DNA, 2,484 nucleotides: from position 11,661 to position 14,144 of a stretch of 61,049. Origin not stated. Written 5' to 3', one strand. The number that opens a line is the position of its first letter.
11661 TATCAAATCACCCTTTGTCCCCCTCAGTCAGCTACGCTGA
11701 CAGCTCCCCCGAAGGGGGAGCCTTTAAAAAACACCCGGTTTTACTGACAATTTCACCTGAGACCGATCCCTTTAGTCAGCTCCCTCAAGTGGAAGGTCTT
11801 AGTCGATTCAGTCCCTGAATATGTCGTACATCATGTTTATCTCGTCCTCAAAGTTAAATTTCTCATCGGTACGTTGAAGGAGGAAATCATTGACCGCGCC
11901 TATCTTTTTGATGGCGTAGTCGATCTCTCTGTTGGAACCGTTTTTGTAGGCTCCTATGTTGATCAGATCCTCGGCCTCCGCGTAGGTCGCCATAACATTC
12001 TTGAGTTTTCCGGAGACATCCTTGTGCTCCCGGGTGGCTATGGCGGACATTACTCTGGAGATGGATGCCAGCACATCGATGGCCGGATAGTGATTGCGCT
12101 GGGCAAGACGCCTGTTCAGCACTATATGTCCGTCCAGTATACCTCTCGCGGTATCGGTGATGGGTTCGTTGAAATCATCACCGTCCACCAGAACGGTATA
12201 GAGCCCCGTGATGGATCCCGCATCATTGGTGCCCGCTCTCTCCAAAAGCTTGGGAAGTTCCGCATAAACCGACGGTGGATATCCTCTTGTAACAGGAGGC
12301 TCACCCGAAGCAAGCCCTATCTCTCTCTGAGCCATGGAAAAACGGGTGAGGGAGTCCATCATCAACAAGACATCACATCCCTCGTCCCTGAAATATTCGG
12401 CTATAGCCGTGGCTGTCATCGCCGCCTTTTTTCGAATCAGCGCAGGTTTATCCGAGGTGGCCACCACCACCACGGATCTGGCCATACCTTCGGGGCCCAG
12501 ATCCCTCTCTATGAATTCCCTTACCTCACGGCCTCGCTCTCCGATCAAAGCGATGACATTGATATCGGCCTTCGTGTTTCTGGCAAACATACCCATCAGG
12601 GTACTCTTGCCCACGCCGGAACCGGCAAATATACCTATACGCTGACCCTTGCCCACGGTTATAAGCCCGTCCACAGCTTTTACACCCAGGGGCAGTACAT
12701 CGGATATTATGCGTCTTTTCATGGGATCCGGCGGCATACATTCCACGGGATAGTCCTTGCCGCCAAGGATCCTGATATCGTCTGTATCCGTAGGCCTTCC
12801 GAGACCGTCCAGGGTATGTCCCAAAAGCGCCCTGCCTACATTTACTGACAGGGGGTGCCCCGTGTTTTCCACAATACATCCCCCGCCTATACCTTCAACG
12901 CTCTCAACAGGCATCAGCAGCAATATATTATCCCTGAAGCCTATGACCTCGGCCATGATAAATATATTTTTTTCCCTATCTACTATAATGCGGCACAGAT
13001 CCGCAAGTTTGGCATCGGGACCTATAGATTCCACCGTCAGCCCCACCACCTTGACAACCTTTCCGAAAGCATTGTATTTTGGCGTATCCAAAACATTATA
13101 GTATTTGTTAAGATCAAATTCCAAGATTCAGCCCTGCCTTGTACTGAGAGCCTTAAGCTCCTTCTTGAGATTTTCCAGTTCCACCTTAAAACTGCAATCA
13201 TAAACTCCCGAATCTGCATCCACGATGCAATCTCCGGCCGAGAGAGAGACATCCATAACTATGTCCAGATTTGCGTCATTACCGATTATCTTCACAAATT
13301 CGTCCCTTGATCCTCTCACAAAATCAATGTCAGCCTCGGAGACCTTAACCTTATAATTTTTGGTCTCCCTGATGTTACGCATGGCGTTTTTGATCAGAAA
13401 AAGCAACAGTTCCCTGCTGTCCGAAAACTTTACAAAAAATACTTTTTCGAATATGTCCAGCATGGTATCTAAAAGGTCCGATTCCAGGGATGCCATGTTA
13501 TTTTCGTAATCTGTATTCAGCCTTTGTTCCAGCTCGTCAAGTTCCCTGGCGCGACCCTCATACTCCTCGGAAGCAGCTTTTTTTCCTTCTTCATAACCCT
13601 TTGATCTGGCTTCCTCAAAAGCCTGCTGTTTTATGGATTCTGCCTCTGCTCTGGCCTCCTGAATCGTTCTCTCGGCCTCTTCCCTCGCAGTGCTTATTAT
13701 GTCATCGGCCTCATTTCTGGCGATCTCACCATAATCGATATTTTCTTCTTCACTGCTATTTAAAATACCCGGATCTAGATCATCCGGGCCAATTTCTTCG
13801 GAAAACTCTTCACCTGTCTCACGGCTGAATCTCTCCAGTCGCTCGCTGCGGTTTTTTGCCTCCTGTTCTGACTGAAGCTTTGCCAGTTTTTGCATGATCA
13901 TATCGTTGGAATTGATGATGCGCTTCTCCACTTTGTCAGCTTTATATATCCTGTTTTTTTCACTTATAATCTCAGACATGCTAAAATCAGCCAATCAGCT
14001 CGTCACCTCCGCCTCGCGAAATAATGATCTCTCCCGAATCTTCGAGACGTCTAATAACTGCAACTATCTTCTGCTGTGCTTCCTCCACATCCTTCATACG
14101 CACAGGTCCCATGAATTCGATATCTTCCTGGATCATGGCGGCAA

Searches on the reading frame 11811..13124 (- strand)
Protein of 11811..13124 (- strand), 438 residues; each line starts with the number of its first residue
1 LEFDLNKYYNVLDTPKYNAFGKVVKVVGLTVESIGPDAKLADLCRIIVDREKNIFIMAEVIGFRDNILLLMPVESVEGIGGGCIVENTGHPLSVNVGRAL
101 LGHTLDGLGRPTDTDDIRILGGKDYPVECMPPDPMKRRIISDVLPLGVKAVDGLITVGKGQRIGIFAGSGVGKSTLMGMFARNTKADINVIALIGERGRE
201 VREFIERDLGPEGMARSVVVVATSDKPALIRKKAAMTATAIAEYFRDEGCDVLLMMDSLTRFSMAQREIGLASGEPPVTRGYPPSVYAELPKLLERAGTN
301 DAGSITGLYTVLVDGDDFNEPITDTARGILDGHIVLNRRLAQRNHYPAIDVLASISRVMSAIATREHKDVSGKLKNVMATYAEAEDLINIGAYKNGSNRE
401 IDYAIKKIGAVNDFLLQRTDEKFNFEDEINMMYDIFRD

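Call 67: search_protein_families(library=pfam, proteins=[window:11811-13124:-], max_evalue=0.00001)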
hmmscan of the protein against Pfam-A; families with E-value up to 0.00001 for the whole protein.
window:11811-13124:- (438 aa): 2 families
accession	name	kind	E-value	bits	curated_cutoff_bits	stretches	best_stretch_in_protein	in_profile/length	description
PF00006.31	ATP-synt_ab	-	7.7e-91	303.9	29.5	1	147-356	1-213/213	ATP synthase alpha/beta family, nucleotide-binding domain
PF18269.6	T3SS_ATPase_C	-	9.4e-24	83.5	22.7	1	364-432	2-70/72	T3SS EscN ATPase C-terminal domain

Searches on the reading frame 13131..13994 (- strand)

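Call 67: search_protein_families(library=pfam, proteins=[window:13131-13994:-], max_evalue=0.00001)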
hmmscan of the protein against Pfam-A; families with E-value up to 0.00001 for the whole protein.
window:13131-13994:- (288 aa): 1 family
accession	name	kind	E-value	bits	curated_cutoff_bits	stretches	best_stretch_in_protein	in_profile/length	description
PF02108.21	FliH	-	5.8e-13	49.3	24.1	1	150-269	5-121/128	Flagellar assembly protein FliH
